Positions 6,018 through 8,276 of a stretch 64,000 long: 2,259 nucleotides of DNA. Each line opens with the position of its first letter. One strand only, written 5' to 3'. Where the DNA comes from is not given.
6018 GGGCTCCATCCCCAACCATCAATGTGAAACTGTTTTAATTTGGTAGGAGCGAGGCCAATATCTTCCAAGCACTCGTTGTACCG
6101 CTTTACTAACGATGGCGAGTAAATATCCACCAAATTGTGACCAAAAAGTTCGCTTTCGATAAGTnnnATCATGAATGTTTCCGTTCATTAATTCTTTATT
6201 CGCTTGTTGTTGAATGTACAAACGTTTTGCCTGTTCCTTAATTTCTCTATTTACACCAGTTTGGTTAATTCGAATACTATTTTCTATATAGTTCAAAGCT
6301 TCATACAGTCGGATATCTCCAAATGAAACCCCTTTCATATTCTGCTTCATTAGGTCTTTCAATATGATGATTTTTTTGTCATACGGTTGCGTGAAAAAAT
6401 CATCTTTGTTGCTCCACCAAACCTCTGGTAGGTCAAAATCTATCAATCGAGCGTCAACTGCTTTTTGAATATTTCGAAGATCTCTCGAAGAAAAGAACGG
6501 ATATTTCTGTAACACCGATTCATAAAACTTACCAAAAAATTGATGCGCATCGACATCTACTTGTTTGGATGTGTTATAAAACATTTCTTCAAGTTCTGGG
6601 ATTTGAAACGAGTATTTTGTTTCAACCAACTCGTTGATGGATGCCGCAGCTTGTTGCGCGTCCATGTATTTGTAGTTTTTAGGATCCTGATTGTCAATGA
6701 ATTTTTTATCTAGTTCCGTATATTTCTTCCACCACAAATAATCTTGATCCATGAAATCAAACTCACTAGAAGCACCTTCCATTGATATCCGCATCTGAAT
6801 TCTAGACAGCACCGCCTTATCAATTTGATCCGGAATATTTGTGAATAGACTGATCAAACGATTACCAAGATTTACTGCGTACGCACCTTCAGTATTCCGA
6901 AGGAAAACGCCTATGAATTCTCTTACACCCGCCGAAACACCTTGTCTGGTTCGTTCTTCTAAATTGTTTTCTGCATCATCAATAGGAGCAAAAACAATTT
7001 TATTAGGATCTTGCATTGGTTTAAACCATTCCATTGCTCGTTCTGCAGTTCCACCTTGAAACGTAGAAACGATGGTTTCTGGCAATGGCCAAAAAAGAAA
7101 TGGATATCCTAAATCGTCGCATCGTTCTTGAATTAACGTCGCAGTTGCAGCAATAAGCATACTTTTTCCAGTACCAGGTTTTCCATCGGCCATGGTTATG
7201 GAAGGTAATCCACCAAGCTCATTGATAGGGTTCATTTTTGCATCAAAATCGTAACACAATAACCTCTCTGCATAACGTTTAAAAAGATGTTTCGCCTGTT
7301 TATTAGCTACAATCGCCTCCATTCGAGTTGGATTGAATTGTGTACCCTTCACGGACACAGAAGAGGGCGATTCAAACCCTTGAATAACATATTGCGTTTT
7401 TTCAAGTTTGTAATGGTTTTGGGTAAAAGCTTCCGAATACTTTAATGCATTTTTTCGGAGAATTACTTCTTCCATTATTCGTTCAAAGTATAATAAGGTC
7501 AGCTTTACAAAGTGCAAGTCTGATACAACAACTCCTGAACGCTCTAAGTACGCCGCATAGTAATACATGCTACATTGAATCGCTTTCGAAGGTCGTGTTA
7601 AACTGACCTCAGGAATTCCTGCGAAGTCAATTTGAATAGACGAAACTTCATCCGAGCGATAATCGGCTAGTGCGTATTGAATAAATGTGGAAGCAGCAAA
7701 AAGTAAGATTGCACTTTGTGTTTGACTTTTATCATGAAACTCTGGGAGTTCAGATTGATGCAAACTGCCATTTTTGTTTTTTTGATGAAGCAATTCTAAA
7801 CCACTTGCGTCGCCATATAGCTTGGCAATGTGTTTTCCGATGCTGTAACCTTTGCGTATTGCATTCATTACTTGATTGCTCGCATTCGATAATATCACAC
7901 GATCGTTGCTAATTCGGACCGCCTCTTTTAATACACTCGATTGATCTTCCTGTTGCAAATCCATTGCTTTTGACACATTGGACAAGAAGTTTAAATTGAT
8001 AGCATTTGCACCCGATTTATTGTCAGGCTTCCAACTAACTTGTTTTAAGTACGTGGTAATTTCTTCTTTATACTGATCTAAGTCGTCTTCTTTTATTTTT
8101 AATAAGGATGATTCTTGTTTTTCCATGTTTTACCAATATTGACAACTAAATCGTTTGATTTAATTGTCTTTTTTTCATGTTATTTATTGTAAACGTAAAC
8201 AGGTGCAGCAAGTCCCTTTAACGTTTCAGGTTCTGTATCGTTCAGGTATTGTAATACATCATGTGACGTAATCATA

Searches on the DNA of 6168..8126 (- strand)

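Call 114: search_dna_similar(query=L020:8818-10722:+, collection=ecoli_genomes, mode=distant, max_rows=5, max_evalue=1e-8)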
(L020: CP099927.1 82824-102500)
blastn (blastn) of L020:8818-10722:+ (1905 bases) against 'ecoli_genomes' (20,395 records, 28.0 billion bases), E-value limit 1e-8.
No match.
